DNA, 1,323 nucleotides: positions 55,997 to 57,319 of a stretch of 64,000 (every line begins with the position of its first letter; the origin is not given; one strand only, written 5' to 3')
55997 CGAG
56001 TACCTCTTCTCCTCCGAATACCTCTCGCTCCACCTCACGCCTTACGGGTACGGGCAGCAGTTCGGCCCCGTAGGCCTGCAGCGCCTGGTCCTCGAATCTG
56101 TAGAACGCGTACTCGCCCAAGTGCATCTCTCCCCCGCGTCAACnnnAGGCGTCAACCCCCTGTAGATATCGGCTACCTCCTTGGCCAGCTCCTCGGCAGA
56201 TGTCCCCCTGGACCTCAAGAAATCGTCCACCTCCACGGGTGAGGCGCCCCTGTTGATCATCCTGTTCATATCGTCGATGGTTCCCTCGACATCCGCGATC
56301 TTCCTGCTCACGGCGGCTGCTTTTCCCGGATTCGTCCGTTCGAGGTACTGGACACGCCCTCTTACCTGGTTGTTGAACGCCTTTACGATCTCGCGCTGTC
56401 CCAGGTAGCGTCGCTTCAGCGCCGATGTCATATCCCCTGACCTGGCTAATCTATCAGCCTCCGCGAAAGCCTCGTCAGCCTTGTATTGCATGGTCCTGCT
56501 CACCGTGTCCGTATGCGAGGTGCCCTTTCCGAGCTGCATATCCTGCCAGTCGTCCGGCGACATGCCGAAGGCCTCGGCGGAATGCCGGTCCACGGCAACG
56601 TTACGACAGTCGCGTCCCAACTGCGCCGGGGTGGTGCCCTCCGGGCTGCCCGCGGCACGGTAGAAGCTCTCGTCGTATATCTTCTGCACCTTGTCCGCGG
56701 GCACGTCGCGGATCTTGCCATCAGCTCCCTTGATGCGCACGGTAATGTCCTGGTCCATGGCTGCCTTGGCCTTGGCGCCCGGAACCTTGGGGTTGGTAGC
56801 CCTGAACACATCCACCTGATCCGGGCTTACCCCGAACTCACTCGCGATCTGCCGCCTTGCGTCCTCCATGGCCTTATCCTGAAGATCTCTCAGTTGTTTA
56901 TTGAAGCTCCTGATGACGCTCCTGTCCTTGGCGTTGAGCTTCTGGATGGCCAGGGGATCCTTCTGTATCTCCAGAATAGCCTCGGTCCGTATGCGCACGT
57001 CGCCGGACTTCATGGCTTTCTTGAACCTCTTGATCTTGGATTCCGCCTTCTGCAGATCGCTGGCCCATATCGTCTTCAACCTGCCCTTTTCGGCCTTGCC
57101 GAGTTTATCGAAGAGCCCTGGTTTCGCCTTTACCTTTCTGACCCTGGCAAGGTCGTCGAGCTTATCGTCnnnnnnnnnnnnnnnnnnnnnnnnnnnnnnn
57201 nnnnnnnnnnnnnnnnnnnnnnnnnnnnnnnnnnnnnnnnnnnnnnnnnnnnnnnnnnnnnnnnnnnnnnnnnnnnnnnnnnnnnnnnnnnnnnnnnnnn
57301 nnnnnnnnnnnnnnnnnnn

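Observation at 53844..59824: Six-gene minus-strand cluster: two membrane proteins, an 838-aa secreted/anchored protein of unknown fold, a TPR-triple-zinc-ribbon protein and a zinc-ribbon membrane protein with duplicated domain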

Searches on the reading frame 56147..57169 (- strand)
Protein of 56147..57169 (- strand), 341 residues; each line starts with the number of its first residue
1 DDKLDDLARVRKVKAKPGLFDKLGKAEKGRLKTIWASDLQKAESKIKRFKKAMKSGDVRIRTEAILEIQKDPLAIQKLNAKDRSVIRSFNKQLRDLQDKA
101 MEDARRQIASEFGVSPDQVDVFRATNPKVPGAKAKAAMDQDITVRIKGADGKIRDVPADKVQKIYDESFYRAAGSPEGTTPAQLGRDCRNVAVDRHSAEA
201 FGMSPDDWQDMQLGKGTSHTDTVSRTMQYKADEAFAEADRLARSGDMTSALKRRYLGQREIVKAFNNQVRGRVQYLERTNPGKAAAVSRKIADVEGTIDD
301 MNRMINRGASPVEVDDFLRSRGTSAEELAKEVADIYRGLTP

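Call 35: find_homologous_proteins(query=A2, max_evalue=0.00001)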
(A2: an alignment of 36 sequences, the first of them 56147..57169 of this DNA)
Query A2 (36 sequences) (341 aa, profile of the alignment): 3 proteins with E <= 0.00001 among 8000 candidates.
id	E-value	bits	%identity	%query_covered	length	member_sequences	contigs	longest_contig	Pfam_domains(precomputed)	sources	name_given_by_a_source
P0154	1.1e-72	263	66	97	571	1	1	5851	-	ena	-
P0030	4.3e-68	248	45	96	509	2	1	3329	-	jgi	-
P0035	6.8e-30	123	68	50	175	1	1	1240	-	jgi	-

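Call 45: predict_structure(alignment_id=A2)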
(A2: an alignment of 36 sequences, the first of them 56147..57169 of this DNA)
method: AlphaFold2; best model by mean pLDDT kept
length: 341 residues; sequences in the alignment: 36
mean_pLDDT: 92.7   pTM: 0.89
mean pLDDT of the five models: 92.7, 92.3, 90.5, 90.5, 90.3
residues with pLDDT >= 90: 279; 70-90: 50; 50-70: 7; < 50: 5
segments of 3 or more residues with pLDDT < 50: 1-5
pLDDT, mean of each block of 10 residues (from residue 1): 51 76 96 98 98 97 98 96 96 97 98 97 84 91 95 94 98 98 97 89 81 89 93 95 97 97 95 94 90 95 97 97 96 93 77
secondary structure, 60 per line:
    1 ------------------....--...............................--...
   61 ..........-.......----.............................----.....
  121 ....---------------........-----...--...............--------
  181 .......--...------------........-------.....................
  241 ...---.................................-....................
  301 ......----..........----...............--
elements in order: H19-22 H25-55 H58-70 H72-78 H83-111 E119-124 E140-147 E153-155 H158-172 H181-187 E190-192 H205-212 H220-243 H247-279 H281-306 H311-320 H325-339

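Call 48: fold_search(model_id=the predicted structure, library=pdb)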
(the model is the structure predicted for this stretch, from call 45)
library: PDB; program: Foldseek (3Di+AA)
matches with E <= 10: 84; with E <= 0.001: 0
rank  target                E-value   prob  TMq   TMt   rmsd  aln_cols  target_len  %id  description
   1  8qah_B                3.3e-01  0.13  0.16  0.13  19.1       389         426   13  X-ray crystal structure of a de novo designed single-chain parallel coiled-coil alpha-helical barrel with 8 inner heli (released 2024-07-03)
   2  5cwq                  4.3e-01  0.23  0.18  0.23  16.4       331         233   14  Crystal structure of de novo designed helical repeat protein DHR81 (released 2015-12-16)
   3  1k4t_A                4.5e-01  0.11  0.16  0.11  21.9       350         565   13  HUMAN DNA TOPOISOMERASE I (70 KDA) IN COMPLEX WITH THE POISON TOPOTECAN AND COVALENT COMPLEX WITH A 22 BASE PAIR DNA D (released 2002-12-04)
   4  8evm_A                5.9e-01  0.15  0.15  0.20  17.2       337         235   14  De novo design of chlorophyll special pair containing protein assemblies (released 2024-05-15)
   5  9dze_a                6.2e-01  0.14  0.15  0.17  21.3       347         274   13  Computationally Designed Bifaceted Protein Nanomaterial pD5-14 (released 2024-10-30)
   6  5byo_A                7.4e-01  0.07  0.12  0.11  19.7       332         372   12  Computationally designed left-handed alpha/alpha toroid with 12 repeats (released 2015-12-16)
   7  1sc7_A                8.8e-01  0.08  0.16  0.11  22.4       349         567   13  Human DNA Topoisomerase I (70 Kda) In Complex With The Indenoisoquinoline MJ-II-38 and Covalent Complex With A 22 Base (released 2005-04-19)
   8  8gel_A                8.8e-01  0.07  0.12  0.10  21.2       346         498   13  Cryo-EM structure of synthetic tetrameric building block sC4 (released 2024-03-13)
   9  9dze_A                9.2e-01  0.08  0.14  0.15  21.8       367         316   11  Computationally Designed Bifaceted Protein Nanomaterial pD5-14 (released 2024-10-30)
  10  5xap                  1.4e+00  0.06  0.12  0.08  16.9       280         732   14  Crystal structure of SecDF in I form (C2 space group) (released 2017-05-17)
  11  4yxz                  1.6e+00  0.07  0.15  0.17  17.7       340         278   14  Computationally designed left-handed alpha/alpha toroid with 9 repeats (released 2015-12-16)
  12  6z01_B                1.6e+00  0.04  0.12  0.09  20.8       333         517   14  DNA Topoisomerase (released 2021-11-17)
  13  7ue2_A                1.7e+00  0.08  0.19  0.20  17.0       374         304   11  Crystal structure of designed helical repeat protein RPB_PLP3_R6 bound to PLPx6 peptide (released 2023-03-29)
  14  1a35_A                2.1e+00  0.08  0.15  0.12  19.2       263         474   14  HUMAN TOPOISOMERASE I/DNA COMPLEX (released 1998-08-28)
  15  6z01_A                2.1e+00  0.04  0.14  0.10  19.8       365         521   11  DNA Topoisomerase (released 2021-11-17)
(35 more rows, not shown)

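Call 53: fold_search(model_id=the predicted structure, library=viral)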
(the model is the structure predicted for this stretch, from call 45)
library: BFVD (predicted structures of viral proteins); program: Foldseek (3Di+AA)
matches with E <= 10: 212; with E <= 0.001: 0
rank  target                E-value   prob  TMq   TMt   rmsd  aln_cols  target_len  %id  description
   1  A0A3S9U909            3.1e-01  0.44  0.11  0.30  10.2        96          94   17  Uncharacterized protein [Streptomyces phage Hiyaa]
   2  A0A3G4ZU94            4.9e-01  0.05  0.10  0.06  22.2       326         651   10  DNA topoisomerase 1 [Dasosvirus sp.]
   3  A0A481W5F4            5.9e-01  0.08  0.12  0.13  17.6       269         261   12  Uncharacterized protein [Pseudomonas phage Psa21]
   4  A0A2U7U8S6            6.2e-01  0.07  0.12  0.11  19.1       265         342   14  Uncharacterized protein [Pandoravirus quercus]
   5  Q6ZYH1                7.4e-01  0.16  0.09  0.19  14.1       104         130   14  PSV hypothetical protein ORF131-like domain-containing protein [Pyrobaculum spherical virus (isolate United States/Yellowstone)]
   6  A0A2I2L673            8.5e-01  0.28  0.15  0.26  14.2       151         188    8  Restriction endonuclease [Orpheovirus IHUMI-LCC2]
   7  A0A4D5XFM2            9.7e-01  0.77  0.26  0.44   5.3       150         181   17  Uncharacterized protein [Pithovirus LCDPAC01]
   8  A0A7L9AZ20            1.1e+00  0.06  0.11  0.11  20.0       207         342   12  C2H2-type domain-containing protein [Pyramimonas orientalis virus]
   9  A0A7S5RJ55            1.3e+00  0.30  0.11  0.38   9.7        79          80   16  (no name in the UniProt tables at hand)
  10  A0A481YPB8            1.3e+00  0.14  0.10  0.16  12.6       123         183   11  Uncharacterized protein (Fragment) [Pithovirus LCDPAC02]
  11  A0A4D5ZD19            1.3e+00  0.13  0.09  0.22  12.2       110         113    9  Uncharacterized protein [Burkholderia phage BcepSaruman]
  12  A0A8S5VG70            1.6e+00  0.13  0.11  0.25   6.1        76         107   13  Uncharacterized protein [Siphoviridae sp. ctjbm8]
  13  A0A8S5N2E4            1.7e+00  0.14  0.10  0.17  16.2       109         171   14  Uncharacterized protein [Podoviridae sp. cttxo15]
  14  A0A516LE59            1.7e+00  0.02  0.10  0.07  24.6       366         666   12  (no name in the UniProt tables at hand)
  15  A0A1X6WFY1            1.8e+00  0.30  0.11  0.20  15.6        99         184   13  (no name in the UniProt tables at hand)
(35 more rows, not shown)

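Call 56: search_solved_structures(query=A2, max_evalue=10, show_alignments=2)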
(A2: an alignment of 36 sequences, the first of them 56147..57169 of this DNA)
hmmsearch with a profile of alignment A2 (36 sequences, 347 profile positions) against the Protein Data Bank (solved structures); distinct sequences matched with E-value up to 10: 20.
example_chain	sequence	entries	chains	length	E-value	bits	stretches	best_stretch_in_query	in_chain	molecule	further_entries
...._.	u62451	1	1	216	0.0013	21.4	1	230-309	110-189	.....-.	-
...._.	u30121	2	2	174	0.0017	21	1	230-307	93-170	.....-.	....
5y04_A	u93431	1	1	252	0.076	15.6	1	271-346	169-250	Vinculin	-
3s90_A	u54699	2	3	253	0.076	15.6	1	271-346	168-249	Vinculin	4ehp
5ic0_A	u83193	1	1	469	0.077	15.5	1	230-307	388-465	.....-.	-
3tj5_A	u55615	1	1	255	0.077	15.5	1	271-346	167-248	Vinculin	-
3tj6_A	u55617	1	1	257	0.079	15.5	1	271-346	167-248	Vinculin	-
3rf3_A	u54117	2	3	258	0.079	15.5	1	271-346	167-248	Vinculin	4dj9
1rkc_A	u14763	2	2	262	0.082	15.5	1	271-346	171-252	Vinculin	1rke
1ydi_A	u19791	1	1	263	0.083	15.4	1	271-346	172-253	vinculin isoform VCL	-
1syq_A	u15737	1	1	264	0.084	15.4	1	271-346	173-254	vinculin isoform VCL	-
1t01_A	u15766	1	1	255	0.084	15.4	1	271-346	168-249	unnamed protein product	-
2gww_A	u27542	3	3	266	0.085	15.4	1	271-346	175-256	vinculin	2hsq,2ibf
4e17_A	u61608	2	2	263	0.09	15.3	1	271-346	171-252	Vinculin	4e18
2gdc_A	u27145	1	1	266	0.091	15.3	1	271-346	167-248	Vinculin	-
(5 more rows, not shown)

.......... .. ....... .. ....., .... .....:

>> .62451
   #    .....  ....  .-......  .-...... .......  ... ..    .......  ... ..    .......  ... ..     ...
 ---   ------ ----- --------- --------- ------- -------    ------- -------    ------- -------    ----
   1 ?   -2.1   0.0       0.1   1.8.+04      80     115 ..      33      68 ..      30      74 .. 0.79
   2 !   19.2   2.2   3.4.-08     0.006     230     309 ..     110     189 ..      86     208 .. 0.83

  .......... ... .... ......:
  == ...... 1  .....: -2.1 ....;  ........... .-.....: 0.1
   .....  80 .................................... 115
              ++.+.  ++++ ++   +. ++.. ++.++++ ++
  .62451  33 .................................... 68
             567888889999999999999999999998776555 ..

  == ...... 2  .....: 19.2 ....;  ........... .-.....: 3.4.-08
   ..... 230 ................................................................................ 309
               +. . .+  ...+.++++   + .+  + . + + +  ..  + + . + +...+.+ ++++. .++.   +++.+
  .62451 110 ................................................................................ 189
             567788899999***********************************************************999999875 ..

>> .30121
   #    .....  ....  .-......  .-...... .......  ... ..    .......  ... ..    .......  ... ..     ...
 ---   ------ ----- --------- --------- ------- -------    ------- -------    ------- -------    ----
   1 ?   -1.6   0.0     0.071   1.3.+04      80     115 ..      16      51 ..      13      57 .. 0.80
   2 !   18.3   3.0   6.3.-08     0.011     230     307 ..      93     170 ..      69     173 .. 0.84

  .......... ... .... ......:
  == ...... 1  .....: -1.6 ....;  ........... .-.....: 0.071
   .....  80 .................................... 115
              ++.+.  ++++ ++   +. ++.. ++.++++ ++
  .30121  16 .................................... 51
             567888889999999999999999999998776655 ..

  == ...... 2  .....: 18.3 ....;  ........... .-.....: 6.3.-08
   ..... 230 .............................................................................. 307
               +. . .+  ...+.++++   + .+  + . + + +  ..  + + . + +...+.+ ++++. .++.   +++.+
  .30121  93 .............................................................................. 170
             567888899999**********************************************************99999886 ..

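Call 57: search_protein_families(library=pfam, alignment_id=A2, max_evalue=1)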
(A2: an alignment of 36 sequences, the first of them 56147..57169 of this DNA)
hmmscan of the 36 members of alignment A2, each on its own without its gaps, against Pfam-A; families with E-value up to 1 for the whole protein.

A. member 1, window:56147-57169:- (341 aa): 1 family
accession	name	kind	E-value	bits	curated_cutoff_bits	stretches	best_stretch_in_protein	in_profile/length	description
PF17910.6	FeoB_Cyto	-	0.17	12.7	23.4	1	43-111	6-76/90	FeoB cytosolic helical domain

B. families by the number of members that match (of 36 scanned): 33 families (the first 25 are shown)
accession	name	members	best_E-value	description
PF13388.11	DUF4106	2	0.0066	Protein of unknown function (DUF4106)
PF16752.10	TBCC_N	1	0.0035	Tubulin-specific chaperone C N-terminal domain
PF24223.1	MrpH_C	1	0.0041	Fimbrial adhesin MrpH C-terminal domain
PF05532.17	CsbD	1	0.006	CsbD-like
PF13220.11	DUF4028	1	0.014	Protein of unknown function (DUF4028)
PF16036.10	Chalcone_3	1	0.043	Chalcone isomerase-like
PF25177.1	Talin_VBS2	1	0.043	Talin VBS2 domain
PF11340.13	DUF3142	1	0.048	Protein of unknown function (DUF3142)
PF02646.22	RmuC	1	0.059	RmuC family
PF10076.14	Phage_Mu_Gp48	1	0.062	Bacteriophage Mu-like, Gp48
PF07477.17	Glyco_hydro_67C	1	0.063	Glycosyl hydrolase family 67 C-terminus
PF08771.16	FRB_dom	1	0.065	FKBP12-rapamycin binding domain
PF10387.14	DUF2442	1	0.067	Protein of unknown function (DUF2442)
PF00586.29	AIRS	1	0.089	AIR synthase related protein, N-terminal domain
PF14748.11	P5CR_dimer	1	0.094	Pyrroline-5-carboxylate reductase dimerisation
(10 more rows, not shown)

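Call 91: search_protein_families(library=padloc, alignment_id=A2, max_evalue=0.1)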
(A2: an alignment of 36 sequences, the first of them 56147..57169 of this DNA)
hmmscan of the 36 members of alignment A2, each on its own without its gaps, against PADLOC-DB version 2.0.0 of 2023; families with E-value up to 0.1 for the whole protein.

A. member 1, window:56147-57169:- (341 aa): 0 families

B. families by the number of members that match (of 36 scanned): 5 families
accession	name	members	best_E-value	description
PDLC02333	AbiTi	2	0.017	AbiTi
PDLC03761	RT_UG23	1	0.0065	DRT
PDLC04133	mad1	1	0.0082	mads_1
PDLC01262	Cas5a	1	0.016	CAS-I-A; effector_G5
PDLC03902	NsnC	1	0.04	-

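Call 92: search_protein_families(library=ncbifam, alignment_id=A2, max_evalue=0.1)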
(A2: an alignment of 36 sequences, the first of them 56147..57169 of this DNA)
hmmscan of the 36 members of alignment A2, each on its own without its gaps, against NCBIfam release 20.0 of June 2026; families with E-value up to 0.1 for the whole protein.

A. member 1, window:56147-57169:- (341 aa): 1 family
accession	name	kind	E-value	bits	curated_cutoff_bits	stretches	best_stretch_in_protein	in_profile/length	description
NF047541.1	telomere_Tpg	equivalog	0.009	16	90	1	79-145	12-77/183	telomere-protecting terminal protein Tpg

B. families by the number of members that match (of 36 scanned): 13 families
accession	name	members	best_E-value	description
NF047541.1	telomere_Tpg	2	0.0024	telomere-protecting terminal protein Tpg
TIGR04527.1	mycoplas_twoTM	1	0.0017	MG_279/MG_280 family protein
NF009970.0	PRK13435.1-1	1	0.0065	response regulator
TIGR03423.1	pbp2_mrdA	1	0.012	penicillin-binding protein 2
NF002651.0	PRK02318.2-4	1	0.015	mannitol-1-phosphate 5-dehydrogenase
TIGR01985.1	phasin_2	1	0.016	phasin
TIGR04530.1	hemophoreRv0203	1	0.018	hemophore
TIGR01710.1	typeII_sec_gspG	1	0.026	type II secretion system major pseudopilin GspG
NF047516.1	LA_3659_fam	1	0.031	LA_3659 family protein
NF047514.1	SpiroCoCo_N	1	0.031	SpiroCoCo family coiled-coil protein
NF001065.0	PRK00117.5-5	1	0.045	recombination regulator RecX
NF002119.0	PRK00957.1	1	0.079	methionine synthase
NF033645.1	pilus_FilE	1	0.079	putative pilus assembly protein FilE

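Call 98: search_dna_similar(query=window:56147-57169:-, collection=plasmids, mode=protein, max_evalue=0.001, max_rows=10)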
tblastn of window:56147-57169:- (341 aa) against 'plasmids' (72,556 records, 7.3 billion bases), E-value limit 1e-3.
Records with a match: 1; places in all: 1; records where one place covers at least 80% of the query: 1.
Best place of each record, by identity: <60% 1.
By first word of the organism name: Acetoanaerobium 1.
By predicted mobility (MOB-suite, as given by PLSDB): non-mobilizable 1.
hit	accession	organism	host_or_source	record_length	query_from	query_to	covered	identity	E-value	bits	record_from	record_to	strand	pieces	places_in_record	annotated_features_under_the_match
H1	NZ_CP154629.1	Acetoanaerobium noterae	cell culture,Sludge of a digestion ...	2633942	63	335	80%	23.1%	5e-10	68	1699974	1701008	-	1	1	none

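Call 99: search_dna_similar(query=window:56147-57169:-, collection=phages, mode=protein, max_evalue=0.001, max_rows=10)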
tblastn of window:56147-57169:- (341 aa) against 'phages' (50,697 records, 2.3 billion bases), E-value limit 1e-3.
No match.

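Call 100: get_annotated_region(hit=H1, flank=9000)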
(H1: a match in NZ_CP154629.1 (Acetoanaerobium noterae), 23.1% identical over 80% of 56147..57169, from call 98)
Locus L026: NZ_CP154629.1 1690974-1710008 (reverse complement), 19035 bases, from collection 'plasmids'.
description: Acetoanaerobium noterae strain DSL2 plasmid pTPELB2, complete sequence
organism: Acetoanaerobium noterae (NCBI taxid 745369)
taxonomy: Bacteria; Bacillota; Clostridia; Peptostreptococcales; Filifactoraceae; Acetoanaerobium; Acetoanaerobium noterae
host: -; source: cell culture,Sludge of a digestion tower of a wastewater treatment plant; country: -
typing (MOB-suite, as given by PLSDB): non-mobilizable
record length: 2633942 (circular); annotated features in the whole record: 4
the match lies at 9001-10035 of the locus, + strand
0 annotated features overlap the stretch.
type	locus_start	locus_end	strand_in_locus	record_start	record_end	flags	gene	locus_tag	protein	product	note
